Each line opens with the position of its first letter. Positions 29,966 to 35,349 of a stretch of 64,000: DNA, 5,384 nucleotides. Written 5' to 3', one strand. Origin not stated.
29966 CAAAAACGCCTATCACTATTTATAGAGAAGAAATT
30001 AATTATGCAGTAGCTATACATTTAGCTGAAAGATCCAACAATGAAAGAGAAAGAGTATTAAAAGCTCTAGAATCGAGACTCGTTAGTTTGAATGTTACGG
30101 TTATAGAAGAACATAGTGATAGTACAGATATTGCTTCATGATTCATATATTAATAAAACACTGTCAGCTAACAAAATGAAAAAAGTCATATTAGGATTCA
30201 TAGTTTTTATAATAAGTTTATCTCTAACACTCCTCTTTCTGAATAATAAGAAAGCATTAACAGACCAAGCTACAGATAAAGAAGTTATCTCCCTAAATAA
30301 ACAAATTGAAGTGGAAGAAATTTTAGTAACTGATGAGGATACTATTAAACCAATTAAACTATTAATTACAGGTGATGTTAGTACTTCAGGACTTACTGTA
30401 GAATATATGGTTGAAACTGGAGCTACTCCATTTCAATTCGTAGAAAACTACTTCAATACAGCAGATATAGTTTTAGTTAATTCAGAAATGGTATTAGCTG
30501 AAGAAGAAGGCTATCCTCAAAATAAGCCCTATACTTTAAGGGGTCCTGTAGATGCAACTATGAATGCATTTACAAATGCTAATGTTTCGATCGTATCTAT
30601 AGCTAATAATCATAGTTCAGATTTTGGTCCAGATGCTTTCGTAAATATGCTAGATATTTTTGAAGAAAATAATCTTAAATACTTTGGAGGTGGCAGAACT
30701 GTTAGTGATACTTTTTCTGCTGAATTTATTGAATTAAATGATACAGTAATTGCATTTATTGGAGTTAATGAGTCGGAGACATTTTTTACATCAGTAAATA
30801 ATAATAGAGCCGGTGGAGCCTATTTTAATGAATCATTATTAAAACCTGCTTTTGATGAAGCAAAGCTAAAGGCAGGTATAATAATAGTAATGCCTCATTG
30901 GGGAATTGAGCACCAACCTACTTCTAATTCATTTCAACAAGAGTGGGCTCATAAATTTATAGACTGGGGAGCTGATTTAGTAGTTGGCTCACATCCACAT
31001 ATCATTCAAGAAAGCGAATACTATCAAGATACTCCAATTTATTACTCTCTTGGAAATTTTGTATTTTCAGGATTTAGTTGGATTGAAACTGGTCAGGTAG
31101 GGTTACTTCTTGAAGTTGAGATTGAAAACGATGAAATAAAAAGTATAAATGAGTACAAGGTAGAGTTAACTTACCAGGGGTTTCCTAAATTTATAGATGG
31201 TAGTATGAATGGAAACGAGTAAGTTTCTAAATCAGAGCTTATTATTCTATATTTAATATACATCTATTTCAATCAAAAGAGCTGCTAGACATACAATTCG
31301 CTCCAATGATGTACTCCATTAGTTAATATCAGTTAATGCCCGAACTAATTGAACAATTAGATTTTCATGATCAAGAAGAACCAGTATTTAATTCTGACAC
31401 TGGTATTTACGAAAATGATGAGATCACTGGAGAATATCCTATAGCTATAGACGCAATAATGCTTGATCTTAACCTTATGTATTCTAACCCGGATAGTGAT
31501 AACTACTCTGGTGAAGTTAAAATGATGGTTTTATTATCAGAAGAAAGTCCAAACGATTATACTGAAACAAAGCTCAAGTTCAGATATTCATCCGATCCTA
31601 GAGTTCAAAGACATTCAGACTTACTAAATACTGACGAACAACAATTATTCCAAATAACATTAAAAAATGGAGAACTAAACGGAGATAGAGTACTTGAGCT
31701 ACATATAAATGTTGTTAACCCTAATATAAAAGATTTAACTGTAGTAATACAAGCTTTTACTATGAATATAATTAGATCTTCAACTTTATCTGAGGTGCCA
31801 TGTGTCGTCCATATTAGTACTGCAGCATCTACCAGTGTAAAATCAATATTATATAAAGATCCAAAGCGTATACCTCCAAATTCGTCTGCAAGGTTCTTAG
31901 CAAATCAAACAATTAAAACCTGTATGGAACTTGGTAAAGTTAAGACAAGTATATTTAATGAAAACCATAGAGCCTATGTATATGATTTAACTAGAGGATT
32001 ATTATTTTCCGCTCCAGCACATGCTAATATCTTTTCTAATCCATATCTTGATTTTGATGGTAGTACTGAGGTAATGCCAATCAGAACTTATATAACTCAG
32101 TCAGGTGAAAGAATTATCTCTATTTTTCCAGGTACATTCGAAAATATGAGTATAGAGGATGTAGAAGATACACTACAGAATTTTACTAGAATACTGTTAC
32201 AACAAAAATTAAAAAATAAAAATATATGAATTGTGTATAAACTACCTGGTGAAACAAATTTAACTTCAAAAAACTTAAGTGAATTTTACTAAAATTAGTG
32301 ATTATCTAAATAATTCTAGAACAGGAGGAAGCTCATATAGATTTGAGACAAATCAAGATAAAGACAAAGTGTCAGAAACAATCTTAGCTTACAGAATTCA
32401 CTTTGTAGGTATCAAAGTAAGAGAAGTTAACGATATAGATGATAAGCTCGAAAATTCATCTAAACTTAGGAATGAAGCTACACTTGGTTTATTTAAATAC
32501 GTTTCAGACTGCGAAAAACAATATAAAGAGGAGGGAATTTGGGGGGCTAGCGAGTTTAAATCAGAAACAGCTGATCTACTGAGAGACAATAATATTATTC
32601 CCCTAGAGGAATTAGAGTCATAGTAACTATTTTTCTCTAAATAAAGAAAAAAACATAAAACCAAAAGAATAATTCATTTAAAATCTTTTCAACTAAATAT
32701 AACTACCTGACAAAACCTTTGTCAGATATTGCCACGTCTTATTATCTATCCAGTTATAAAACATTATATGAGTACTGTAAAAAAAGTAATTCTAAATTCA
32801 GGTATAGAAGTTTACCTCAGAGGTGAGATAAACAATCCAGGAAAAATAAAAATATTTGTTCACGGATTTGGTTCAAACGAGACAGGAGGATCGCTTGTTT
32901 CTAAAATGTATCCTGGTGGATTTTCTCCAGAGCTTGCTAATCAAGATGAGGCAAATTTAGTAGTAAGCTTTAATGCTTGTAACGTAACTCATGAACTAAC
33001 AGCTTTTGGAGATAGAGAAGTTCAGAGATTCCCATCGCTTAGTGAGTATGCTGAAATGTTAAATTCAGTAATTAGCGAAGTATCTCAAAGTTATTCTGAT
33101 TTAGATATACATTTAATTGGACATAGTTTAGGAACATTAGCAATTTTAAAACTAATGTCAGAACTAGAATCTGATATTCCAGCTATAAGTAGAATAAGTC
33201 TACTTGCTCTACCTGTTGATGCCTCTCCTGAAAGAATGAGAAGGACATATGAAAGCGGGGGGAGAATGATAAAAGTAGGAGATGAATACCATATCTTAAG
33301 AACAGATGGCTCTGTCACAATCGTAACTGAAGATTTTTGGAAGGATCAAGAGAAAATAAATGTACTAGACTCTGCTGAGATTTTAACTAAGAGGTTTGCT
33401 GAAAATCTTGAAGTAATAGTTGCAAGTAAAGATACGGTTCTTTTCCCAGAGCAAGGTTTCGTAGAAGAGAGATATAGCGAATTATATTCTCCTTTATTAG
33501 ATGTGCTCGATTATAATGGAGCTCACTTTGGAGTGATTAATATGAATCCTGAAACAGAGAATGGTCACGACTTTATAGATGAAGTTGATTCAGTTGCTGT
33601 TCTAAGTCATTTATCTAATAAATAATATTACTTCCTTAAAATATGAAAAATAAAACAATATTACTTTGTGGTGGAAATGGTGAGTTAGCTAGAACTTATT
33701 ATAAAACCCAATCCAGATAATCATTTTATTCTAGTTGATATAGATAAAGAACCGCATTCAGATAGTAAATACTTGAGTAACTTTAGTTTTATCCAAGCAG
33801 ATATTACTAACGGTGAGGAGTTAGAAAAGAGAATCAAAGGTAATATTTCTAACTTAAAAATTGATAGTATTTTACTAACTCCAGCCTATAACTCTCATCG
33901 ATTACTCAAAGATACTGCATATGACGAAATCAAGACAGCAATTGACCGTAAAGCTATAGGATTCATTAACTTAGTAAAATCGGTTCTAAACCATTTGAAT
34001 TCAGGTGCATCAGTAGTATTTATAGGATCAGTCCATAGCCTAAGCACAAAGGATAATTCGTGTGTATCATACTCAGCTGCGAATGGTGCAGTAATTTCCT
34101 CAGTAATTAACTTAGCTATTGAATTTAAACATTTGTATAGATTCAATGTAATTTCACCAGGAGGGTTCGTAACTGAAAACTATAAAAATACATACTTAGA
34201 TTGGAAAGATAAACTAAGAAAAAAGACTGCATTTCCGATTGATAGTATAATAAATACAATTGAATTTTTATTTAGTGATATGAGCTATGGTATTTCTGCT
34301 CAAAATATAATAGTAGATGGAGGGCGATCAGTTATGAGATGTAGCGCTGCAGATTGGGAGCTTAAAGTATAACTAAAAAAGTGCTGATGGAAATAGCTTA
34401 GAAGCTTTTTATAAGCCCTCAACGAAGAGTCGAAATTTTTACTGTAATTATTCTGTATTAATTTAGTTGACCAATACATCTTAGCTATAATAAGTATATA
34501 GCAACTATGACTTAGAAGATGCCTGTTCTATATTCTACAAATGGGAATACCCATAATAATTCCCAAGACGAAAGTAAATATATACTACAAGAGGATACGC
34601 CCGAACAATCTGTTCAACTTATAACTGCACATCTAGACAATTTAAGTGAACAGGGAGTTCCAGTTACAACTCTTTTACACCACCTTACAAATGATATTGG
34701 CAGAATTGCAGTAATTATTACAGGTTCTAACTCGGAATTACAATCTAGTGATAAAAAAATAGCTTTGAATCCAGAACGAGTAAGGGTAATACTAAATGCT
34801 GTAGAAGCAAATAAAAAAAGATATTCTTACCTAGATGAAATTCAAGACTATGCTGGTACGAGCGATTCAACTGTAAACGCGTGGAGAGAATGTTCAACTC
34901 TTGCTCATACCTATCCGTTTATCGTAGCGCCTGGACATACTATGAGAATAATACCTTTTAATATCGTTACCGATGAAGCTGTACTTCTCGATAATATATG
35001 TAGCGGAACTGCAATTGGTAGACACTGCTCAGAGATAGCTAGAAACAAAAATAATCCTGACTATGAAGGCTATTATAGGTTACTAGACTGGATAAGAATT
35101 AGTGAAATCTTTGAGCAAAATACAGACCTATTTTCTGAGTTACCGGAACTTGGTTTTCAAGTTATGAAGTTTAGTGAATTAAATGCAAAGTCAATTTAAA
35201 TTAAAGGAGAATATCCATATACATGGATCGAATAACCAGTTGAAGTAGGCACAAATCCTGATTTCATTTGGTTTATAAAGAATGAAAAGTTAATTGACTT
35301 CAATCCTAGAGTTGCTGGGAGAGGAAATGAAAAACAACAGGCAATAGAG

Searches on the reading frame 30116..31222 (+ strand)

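Call 25: search_protein_families(library=pfam, proteins=[window:30116-31222:+], max_evalue=0.01)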
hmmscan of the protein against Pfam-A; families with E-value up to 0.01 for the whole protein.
window:30116-31222:+ (368 aa): 1 family
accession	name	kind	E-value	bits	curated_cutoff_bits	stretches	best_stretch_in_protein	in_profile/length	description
PF09587.15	PGA_cap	-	5.2e-54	183.9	27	1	81-317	1-253/255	Bacterial capsule synthesis protein PGA_cap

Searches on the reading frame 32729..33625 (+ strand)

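Call 24: search_protein_families(library=pfam, proteins=[window:32729-33625:+], max_evalue=0.01)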
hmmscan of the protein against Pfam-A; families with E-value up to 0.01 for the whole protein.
window:32729-33625:+ (298 aa): 6 families
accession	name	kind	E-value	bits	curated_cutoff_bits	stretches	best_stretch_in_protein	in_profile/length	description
PF07819.20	PGAP1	-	9.6e-06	25.9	24.3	1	42-170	8-136/233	PGAP1-like alpha/beta domain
PF12697.13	Abhydrolase_6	-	2.8e-05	25.3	26.3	1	42-160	2-92/217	Alpha/beta hydrolase family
PF06028.17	DUF915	-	0.00088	19.1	22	1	103-159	81-139/255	Alpha/beta hydrolase of unknown function (DUF915)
PF05990.18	DUF900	-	0.0017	18.3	20.5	1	38-148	19-117/232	Alpha/beta hydrolase of unknown function (DUF900)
PF10230.15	LIDHydrolase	-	0.0032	17.7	27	1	98-154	55-111/262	Lipid-droplet associated hydrolase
PF02450.21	LCAT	-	0.0051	16.5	21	1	105-173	102-172/392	Lecithin:cholesterol acyltransferase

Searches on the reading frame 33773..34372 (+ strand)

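Call 24: search_protein_families(library=pfam, proteins=[window:33773-34372:+], max_evalue=0.01)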
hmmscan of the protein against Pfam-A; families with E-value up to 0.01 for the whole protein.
window:33773-34372:+ (199 aa): 2 families
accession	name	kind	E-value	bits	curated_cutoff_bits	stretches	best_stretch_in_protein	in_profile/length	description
PF13561.12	adh_short_C2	-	1.1e-19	71.4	27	1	6-184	47-234/236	Enoyl-(Acyl carrier protein) reductase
PF00106.31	adh_short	-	1.9e-10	41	26.6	1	3-139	50-189/195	short chain dehydrogenase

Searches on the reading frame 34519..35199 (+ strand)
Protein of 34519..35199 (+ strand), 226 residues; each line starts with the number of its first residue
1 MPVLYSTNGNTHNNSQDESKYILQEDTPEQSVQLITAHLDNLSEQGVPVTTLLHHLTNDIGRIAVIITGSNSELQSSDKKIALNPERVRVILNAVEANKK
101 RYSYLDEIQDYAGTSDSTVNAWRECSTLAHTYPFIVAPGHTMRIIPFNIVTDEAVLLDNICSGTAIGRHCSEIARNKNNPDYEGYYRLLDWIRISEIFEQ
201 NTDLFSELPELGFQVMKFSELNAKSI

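Call 24: search_protein_families(library=pfam, proteins=[window:34519-35199:+], max_evalue=0.01)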
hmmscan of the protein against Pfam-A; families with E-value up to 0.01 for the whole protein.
window:34519-35199:+ (226 aa): 1 family
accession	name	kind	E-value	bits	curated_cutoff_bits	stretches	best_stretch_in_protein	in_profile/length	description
PF13173.12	AAA_14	-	0.0039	17.6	27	0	50-115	16-78/129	AAA domain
